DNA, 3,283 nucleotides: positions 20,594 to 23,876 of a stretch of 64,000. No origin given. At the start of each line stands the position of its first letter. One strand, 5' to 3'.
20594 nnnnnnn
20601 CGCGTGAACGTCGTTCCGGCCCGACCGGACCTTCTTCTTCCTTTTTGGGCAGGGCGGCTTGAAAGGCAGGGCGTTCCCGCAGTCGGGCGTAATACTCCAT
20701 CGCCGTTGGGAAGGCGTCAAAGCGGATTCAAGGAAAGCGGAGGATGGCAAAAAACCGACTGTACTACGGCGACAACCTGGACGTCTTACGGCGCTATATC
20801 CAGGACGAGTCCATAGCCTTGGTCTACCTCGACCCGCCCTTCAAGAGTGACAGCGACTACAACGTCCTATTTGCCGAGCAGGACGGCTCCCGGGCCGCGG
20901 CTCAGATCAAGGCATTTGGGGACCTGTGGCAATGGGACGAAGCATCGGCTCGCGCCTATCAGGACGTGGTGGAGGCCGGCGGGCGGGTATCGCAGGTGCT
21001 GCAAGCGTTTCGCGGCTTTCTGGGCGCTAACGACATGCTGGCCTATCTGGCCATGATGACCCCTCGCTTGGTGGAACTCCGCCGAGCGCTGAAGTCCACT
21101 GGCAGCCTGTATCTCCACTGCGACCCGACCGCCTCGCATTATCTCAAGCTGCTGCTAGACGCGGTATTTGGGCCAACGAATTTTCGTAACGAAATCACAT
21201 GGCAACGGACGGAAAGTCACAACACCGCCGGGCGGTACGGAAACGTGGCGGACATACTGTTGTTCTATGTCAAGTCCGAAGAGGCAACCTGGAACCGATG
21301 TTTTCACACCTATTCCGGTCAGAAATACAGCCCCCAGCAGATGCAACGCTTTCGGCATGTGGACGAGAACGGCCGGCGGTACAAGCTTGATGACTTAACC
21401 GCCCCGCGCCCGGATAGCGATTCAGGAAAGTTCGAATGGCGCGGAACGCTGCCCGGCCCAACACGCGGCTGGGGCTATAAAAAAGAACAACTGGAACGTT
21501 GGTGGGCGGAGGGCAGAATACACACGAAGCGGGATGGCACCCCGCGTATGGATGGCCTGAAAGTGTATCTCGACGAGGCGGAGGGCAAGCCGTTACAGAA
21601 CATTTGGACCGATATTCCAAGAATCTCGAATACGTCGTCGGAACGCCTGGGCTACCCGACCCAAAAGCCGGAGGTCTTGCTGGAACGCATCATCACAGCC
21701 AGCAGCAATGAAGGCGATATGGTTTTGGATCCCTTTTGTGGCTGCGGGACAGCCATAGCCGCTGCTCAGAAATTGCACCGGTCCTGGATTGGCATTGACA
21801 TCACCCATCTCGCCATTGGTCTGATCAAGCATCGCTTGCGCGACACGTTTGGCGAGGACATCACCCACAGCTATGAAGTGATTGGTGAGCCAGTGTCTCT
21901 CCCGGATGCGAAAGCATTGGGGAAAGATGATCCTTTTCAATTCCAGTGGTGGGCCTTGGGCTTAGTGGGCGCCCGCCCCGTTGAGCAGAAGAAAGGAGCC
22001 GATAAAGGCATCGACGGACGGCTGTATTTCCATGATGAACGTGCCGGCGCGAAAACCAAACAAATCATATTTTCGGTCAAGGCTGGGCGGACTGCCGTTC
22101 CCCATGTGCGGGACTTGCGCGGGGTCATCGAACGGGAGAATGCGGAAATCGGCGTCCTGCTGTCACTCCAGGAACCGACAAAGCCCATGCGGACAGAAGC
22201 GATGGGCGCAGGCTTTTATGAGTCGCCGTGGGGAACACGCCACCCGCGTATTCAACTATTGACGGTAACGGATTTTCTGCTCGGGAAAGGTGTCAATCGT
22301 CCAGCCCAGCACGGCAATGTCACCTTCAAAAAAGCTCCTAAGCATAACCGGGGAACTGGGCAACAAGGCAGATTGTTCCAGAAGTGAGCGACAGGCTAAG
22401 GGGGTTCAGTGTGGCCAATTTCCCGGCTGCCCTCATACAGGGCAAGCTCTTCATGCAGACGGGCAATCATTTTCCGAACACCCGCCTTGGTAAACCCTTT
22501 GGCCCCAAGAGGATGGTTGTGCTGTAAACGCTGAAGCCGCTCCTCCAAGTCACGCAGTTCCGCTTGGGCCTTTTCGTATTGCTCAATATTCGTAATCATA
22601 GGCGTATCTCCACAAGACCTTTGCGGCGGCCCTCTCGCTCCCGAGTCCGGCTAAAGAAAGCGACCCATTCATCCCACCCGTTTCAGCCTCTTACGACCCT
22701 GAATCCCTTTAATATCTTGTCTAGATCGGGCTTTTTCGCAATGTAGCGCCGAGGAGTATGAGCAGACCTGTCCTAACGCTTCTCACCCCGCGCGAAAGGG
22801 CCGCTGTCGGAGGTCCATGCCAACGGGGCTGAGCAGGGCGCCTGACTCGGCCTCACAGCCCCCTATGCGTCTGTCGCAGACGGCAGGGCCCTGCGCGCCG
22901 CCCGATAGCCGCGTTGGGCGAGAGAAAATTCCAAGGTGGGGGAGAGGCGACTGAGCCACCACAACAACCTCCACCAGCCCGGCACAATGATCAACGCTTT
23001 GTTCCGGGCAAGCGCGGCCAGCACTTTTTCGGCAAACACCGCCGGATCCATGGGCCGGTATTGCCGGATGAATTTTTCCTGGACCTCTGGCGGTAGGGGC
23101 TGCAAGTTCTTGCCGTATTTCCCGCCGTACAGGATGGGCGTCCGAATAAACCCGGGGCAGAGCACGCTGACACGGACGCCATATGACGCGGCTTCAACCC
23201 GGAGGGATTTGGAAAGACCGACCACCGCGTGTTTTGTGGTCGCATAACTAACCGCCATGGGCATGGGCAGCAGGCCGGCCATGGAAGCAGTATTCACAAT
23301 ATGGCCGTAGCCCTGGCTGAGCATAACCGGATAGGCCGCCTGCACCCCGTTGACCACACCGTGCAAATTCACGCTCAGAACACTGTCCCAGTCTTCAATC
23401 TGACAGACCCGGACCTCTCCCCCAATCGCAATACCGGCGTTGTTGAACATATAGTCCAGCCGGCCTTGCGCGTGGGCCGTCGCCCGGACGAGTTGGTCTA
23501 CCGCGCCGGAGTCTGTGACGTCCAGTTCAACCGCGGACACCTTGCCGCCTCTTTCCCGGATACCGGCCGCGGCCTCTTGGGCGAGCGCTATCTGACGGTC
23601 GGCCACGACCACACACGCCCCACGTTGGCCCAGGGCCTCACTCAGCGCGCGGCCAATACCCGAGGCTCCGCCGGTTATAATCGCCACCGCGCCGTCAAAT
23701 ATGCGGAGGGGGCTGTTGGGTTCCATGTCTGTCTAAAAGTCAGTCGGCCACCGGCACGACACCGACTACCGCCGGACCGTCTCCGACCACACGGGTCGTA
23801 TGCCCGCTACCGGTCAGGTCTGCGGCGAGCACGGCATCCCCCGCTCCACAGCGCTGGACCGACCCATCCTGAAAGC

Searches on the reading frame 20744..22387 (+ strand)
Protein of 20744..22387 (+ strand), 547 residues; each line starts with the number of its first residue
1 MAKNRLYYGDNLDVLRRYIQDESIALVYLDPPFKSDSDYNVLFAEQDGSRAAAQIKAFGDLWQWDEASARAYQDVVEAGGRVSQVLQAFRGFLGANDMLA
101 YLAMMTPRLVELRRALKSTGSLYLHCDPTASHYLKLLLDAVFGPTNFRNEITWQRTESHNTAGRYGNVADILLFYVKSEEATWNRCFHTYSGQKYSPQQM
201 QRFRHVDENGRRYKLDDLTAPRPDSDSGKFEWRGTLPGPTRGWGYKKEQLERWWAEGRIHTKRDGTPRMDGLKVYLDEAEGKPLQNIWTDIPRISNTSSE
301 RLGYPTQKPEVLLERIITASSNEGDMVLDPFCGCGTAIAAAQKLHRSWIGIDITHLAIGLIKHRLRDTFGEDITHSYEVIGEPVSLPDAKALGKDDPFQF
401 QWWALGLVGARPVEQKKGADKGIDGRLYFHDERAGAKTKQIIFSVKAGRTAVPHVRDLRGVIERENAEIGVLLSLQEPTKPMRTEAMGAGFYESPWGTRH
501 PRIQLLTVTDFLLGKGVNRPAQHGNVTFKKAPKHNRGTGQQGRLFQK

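Call 26: search_protein_families(library=pfam, proteins=[window:20744-22387:+], max_evalue=0.001)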
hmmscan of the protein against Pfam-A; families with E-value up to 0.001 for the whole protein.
window:20744-22387:+ (547 aa): 3 families
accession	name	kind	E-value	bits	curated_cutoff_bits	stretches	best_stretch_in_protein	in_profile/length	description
PF01555.25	N6_N4_Mtase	-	2.1e-40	139.5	26.7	1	24-355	1-213/221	DNA methylase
PF22722.2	NA-iREase1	-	6.4e-06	26.6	27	1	414-487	18-89/106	NACHT-associated inactive Restriction Endonuclease 1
PF04471.18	Mrr_cat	-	2e-05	25.1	21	1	415-488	28-99/115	Restriction endonuclease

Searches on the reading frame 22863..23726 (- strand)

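Call 26: search_protein_families(library=pfam, proteins=[window:22863-23726:-], max_evalue=0.001)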
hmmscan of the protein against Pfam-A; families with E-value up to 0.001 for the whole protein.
window:22863-23726:- (287 aa): 4 families
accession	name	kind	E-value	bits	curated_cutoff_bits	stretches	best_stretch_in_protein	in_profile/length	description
PF00106.31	adh_short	-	1.7e-55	188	26.6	1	14-198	2-186/195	short chain dehydrogenase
PF13561.12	adh_short_C2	-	1.8e-41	142.7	27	1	21-203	3-185/236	Enoyl-(Acyl carrier protein) reductase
PF08659.16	KR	-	1.4e-13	51.6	22.6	1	14-176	2-164/180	KR domain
PF01370.27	Epimerase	-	1.2e-05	25.3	20.9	1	16-125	2-102/240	NAD dependent epimerase/dehydratase family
